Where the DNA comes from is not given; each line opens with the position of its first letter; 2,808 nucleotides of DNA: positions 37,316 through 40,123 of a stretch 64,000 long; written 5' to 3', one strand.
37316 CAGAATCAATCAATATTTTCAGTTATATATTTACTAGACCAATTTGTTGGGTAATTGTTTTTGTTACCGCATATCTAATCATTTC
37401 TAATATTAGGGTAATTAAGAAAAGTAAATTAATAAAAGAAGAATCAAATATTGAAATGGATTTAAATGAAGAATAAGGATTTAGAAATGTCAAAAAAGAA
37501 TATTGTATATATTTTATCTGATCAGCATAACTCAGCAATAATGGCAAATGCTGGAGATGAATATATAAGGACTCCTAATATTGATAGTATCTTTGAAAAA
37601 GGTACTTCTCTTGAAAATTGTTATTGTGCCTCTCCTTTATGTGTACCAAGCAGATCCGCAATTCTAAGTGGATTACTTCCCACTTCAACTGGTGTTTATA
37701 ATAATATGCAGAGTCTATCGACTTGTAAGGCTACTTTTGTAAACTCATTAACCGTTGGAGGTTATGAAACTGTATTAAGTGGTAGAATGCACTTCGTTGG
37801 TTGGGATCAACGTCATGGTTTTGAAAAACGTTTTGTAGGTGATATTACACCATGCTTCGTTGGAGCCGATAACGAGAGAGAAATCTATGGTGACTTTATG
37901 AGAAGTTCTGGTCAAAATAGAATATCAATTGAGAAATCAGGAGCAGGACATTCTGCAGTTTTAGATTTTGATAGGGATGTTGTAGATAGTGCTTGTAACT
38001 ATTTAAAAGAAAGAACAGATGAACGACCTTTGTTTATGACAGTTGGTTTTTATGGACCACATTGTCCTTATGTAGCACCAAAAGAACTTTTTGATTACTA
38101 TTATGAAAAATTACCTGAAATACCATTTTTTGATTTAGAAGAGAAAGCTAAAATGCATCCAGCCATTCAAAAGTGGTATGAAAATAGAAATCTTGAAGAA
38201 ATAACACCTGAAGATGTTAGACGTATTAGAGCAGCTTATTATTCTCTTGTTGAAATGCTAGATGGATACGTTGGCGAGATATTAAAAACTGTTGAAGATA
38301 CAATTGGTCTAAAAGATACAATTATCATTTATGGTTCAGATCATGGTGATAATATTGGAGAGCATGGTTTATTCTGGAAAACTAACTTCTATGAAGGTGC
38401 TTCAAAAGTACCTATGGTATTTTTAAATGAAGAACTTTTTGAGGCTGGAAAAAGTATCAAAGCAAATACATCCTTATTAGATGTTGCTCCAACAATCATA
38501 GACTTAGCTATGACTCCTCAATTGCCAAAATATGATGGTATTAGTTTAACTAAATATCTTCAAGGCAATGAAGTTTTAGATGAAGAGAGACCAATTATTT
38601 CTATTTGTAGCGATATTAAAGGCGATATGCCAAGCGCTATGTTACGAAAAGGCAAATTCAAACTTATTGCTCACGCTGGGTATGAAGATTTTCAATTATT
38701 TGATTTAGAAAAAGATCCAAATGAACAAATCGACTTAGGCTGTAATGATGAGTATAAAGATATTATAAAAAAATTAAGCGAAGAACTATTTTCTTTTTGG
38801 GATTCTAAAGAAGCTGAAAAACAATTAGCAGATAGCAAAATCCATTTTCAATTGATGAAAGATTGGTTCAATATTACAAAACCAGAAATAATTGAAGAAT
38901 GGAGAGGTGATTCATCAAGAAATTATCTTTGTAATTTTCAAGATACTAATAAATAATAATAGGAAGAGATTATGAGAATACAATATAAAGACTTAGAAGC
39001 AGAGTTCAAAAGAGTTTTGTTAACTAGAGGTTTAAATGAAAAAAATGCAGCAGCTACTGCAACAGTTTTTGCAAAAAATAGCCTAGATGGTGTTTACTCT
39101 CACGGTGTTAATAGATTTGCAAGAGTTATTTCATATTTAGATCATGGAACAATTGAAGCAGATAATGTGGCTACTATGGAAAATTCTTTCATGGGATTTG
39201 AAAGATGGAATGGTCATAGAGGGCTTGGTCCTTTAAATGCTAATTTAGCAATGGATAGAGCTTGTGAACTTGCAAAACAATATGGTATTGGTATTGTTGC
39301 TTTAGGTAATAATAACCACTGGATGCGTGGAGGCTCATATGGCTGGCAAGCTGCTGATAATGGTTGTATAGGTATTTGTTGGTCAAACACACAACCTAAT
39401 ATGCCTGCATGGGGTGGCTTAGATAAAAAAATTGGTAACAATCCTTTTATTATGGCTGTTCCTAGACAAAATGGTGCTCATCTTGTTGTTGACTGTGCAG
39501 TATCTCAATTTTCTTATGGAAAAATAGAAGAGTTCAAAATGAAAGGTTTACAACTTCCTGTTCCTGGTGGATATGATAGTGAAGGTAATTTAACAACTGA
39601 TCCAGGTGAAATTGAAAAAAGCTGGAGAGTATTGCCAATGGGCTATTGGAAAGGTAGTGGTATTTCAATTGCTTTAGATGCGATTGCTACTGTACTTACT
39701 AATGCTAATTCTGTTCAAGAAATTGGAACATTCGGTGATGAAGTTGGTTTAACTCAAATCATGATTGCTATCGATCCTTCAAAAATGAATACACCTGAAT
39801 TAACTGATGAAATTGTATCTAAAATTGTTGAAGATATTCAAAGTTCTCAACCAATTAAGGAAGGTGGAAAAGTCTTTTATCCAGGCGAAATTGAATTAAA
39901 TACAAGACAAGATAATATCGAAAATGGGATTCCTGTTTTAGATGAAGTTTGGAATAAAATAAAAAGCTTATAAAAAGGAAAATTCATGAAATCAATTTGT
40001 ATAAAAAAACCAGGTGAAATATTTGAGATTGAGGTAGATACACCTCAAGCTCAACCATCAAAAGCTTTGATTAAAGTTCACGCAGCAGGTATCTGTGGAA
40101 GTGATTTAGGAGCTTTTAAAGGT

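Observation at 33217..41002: LacI-TctBCA-sulfatase-DlgD(YiaK)-Zn-ADH: candidate locus for a sulfated sugar acid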

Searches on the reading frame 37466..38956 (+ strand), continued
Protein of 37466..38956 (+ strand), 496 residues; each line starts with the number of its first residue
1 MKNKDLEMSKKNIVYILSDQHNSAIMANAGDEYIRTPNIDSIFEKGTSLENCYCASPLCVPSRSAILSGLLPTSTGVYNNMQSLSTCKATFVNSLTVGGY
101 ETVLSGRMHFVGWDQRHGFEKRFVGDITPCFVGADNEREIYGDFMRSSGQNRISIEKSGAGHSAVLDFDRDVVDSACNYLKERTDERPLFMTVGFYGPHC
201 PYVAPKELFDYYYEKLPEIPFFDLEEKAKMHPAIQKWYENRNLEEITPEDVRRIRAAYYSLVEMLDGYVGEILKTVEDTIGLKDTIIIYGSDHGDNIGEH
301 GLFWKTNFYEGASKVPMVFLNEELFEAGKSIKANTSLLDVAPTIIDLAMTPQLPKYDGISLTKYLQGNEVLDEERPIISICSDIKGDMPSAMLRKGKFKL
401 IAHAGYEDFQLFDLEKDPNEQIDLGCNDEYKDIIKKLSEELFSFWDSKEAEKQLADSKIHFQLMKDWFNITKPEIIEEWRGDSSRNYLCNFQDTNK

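Call 65: search_protein_families(library=ncbifam, proteins=[L023:13947-15167:+, L065:5556-6644:-, L037:11466-11957:+, L012:11477-12496:+], max_evalue=0.000001)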
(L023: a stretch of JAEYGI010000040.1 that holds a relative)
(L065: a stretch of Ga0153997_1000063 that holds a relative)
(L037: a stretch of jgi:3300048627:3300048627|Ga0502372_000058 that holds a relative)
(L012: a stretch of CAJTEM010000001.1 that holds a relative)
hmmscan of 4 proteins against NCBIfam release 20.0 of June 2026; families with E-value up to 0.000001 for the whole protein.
L023:13947-15167:+ (406 aa): 56 families (the best 25 are shown)
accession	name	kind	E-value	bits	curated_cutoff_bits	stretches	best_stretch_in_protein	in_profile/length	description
TIGR03942.1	sulfatase_rSAM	equivalog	1.4e-118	396.2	349.45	1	9-365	2-360/363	anaerobic sulfatase maturase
NF010308.0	PRK13745.1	equivalog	6.3e-91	305.3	484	1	6-368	12-391/412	anaerobic sulfatase-maturation protein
NF010321.0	PRK13758.1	equivalog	1.4e-83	281.1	441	1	5-366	2-366/370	anaerobic sulfatase-maturase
NF041298.1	rSAM_mat_DynA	equivalog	1.8e-56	191.6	450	1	10-358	4-349/356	dynobactin maturation radical SAM/SPASM protein DynA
NF041300.1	rSAM_mat_DarW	exception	1.4e-47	162.5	650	1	5-335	39-371/415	radical SAM/SPASM peptide maturase DarW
NF038005.1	rSAM_mat_DarE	equivalog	4.4e-42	144.3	650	1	11-349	78-419/432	darobactin maturation radical SAM/SPASM protein DarE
TIGR04261.1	rSAM_GlyRichRpt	subfamily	6.3e-38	130.7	310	1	12-338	2-335/363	cyclophane-forming radical SAM/SPASM peptide maturase GrrM/OscB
NF041707.1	rSAM_YhhB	equivalog_domain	2.1e-37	128.9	445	1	9-357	4-360/369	cyclophane-forming radical SAM/SPASM peptide maturase YhhB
NF041718.1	rSAM_phane_AMC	equivalog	7e-36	124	425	1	8-335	7-332/362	cyclophane-forming radical SAM peptide maturase AmcB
NF047865.1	rSAM_PapB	equivalog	2.3e-35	122.4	340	1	6-336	4-322/330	PapB family radical SAM/SPASM ranthipeptide maturase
TIGR04269.1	SAM_SPASM_FxsB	subfamily_domain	3.1e-35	121.9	370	1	10-349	5-352/363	FxsB family cyclophane-forming radical SAM/SPASM peptide maturase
TIGR04083.1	rSAM_pep_methan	hypoth_equivalog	2.1e-31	109.1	300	1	10-330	3-310/376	TIGR04083 family peptide-modifying radical SAM enzyme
TIGR04496.1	rSAM_XyeB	equivalog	1.7e-29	102.7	450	1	13-355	9-362/385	cyclophane-forming radical SAM/SPASM peptide maturase XyeB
TIGR04163.1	rSAM_cobopep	equivalog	1.2e-28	100.1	375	1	10-357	67-410/428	peptide-modifying radical SAM enzyme CbpB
TIGR03978.1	rSAM_paired_1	equivalog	1.4e-27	96.6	370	1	14-352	89-441/466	His-Xaa-Ser system radical SAM maturase HxsB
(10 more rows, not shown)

L065:5556-6644:- (362 aa): 1 family
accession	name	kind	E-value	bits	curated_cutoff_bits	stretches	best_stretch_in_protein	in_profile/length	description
TIGR01728.1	SsuA_fam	subfamily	3.5e-18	65.8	163.5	1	44-332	1-274/290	aliphatic sulfonate ABC transporter substrate-binding protein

L037:11466-11957:+ (163 aa): 2 families
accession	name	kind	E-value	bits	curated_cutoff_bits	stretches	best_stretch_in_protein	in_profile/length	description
TIGR00022.1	TIGR00022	subfamily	6.7e-34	116.9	45.5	1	2-153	2-153/155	YhcH/YjgK/YiaL family protein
NF040884.1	acetylneur_anom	equivalog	1e-27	96.9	160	1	1-153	1-153/155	N-acetylneuraminate anomerase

L012:11477-12496:+ (339 aa): 23 families
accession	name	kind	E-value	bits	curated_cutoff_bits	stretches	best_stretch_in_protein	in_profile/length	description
NF007489.0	PRK10083.1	equivalog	1.1e-85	287.6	376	1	1-339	1-337/339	Zn-dependent oxidoreductase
NF041097.1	keto_inos_dh_IolM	equivalog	1.8e-72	244.2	450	1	5-332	33-384/389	scyllo-inosose 3-dehydrogenase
TIGR00692.1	tdh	equivalog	5.4e-71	239.4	458.35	1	12-338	11-339/340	L-threonine 3-dehydrogenase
NF003808.0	PRK05396.1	equivalog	1.7e-70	237.6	380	1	1-338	1-339/341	L-threonine 3-dehydrogenase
NF007642.0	PRK10309.1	equivalog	3.1e-48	164.8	550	1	1-337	1-344/347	galactitol-1-phosphate 5-dehydrogenase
NF007375.0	PRK09880.1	equivalog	3.1e-48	164.3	469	1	17-339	19-343/344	L-idonate 5-dehydrogenase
TIGR03989.1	Rxyl_3153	subfamily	3.6e-42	144.9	440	2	13-105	17-106/370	NDMA-dependent alcohol dehydrogenase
TIGR02824.1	quinone_pig3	subfamily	2.7e-38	131.8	296.8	2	91-338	67-324/325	putative NAD(P)H quinone oxidoreductase, PIG3 family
NF010344.0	PRK13771.1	subfamily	1.3e-37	129.5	349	1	1-338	1-332/334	putative alcohol dehydrogenase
TIGR03451.1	mycoS_dep_FDH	equivalog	8.2e-36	123.5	512.9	1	14-326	13-347/358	S-(hydroxymethyl)mycothiol dehydrogenase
TIGR03366.1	HpnZ_proposed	hypoth_equivalog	1.3e-35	123.1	328.1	1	25-289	5-282/315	putative phosphonate catabolism associated alcohol dehydrogenase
NF006940.0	PRK09422.1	equivalog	2.8e-35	121.9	344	1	1-280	1-279/338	alcohol dehydrogenase AdhP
NF041172.1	AcrlCoa_red_Thmprot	equivalog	1.3e-31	109.8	500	1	1-338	1-333/334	acryloyl-CoA reductase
TIGR03201.1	dearomat_had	equivalog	7.5e-31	107.5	338.65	1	24-286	22-297/349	6-hydroxycyclohex-1-ene-1-carbonyl-CoA dehydrogenase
TIGR02818.1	adh_III_F_hyde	equivalog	8e-31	107.4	543.95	2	8-119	12-123/368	S-(hydroxymethyl)glutathione dehydrogenase/class III alcohol dehydrogenase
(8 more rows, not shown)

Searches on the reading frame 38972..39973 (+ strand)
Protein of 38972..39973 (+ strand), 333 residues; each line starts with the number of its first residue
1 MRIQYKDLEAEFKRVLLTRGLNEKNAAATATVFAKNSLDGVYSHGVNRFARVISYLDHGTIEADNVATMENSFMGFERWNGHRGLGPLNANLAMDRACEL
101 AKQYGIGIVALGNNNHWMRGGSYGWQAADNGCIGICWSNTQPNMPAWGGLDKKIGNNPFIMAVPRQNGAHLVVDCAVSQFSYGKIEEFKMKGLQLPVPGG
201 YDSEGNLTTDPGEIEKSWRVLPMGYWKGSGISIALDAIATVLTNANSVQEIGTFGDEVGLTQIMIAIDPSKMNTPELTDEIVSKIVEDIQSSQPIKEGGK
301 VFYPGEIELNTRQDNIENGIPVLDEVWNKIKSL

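Call 3: search_protein_families(library=pfam, proteins=[window:38972-39973:+])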
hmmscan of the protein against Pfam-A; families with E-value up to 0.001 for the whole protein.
window:38972-39973:+ (333 aa): 1 family
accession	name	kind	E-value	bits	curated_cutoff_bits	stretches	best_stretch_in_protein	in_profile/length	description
PF02615.19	Ldh_2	-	2.2e-107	359.5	38.8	1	3-331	1-333/333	Malate/L-lactate dehydrogenase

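Call 4: search_protein_families(library=ncbifam, proteins=[window:38972-39973:+])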
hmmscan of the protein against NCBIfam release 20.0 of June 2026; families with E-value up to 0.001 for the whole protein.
window:38972-39973:+ (333 aa): 5 families
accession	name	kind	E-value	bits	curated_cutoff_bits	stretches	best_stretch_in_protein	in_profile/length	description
NF009750.0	PRK13260.1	equivalog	1.3e-132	442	316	1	1-333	1-332/332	3-dehydro-L-gulonate 2-dehydrogenase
NF040650.1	sulfolac_dhydr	equivalog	2.5e-54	184.8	500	1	1-332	1-328/339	L-sulfolactate dehydrogenase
NF007504.0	PRK10098.1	equivalog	9.5e-40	136.4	336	1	2-331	6-338/360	malate/lactate/ureidoglycolate dehydrogenase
NF011599.0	PRK15025.1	equivalog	1.6e-38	132.8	356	1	1-332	1-333/349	ureidoglycolate dehydrogenase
TIGR03175.1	AllD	equivalog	2.2e-36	125.7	496.2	1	1-330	1-331/349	ureidoglycolate dehydrogenase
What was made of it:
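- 38972..39973 (+): DlgD/YiaK-type 2-oxo/2-hydroxy sugar-acid dehydrogenase (Ldh_2 family). NCBIfam PRK13260, 442 bits against a 316 cutoff (call 4).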

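Call 34: search_solved_structures(query=window:38972-39973:+, show_alignments=1, max_evalue=1e-20)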
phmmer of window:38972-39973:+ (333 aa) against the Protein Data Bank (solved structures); distinct sequences matched with E-value up to 1e-20: 13.
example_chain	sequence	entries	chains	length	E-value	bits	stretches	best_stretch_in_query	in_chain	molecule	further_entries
1nxu_A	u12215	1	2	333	1.9e-94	319.8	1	1-333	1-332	Hypothetical oxidoreductase yiaK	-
1s20_A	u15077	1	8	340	2e-94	319.7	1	1-333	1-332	Hypothetical oxidoreductase yiaK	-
2x06_A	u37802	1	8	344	5.1e-37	131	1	15-332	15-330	L-SULFOLACTATE DEHYDROGENASE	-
1v9n_A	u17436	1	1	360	3.2e-35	125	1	11-330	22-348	Malate dehydrogenase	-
1vbi_A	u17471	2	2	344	8e-35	123.7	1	10-332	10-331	Type 2 malate/lactate dehydrogenase | malate/L-lactate dehydrogenase family protein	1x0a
3uoe_A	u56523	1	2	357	4.9e-30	108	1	16-306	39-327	Dehydrogenase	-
1z2i_A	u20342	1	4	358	2e-27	99.4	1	7-322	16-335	malate dehydrogenase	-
4h8a_A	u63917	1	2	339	3.2e-26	95.5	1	3-328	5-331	Ureidoglycolate dehydrogenase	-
4fjs_A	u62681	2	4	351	3.6e-26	95.3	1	3-328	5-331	Ureidoglycolate dehydrogenase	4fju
1xrh_A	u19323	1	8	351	5.5e-26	94.7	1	12-328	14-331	Ureidoglycolate Dehydrogenase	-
2g8y_A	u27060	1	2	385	9.2e-25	90.7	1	12-329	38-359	Malate/L-lactate dehydrogenases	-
3i0p_A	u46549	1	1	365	5.3e-21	78.3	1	13-214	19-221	Malate dehydrogenase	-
1wtj_A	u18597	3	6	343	7.5e-21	77.8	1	3-271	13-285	ureidoglycolate dehydrogenase | delta1-piperideine-2-carboxylate reductase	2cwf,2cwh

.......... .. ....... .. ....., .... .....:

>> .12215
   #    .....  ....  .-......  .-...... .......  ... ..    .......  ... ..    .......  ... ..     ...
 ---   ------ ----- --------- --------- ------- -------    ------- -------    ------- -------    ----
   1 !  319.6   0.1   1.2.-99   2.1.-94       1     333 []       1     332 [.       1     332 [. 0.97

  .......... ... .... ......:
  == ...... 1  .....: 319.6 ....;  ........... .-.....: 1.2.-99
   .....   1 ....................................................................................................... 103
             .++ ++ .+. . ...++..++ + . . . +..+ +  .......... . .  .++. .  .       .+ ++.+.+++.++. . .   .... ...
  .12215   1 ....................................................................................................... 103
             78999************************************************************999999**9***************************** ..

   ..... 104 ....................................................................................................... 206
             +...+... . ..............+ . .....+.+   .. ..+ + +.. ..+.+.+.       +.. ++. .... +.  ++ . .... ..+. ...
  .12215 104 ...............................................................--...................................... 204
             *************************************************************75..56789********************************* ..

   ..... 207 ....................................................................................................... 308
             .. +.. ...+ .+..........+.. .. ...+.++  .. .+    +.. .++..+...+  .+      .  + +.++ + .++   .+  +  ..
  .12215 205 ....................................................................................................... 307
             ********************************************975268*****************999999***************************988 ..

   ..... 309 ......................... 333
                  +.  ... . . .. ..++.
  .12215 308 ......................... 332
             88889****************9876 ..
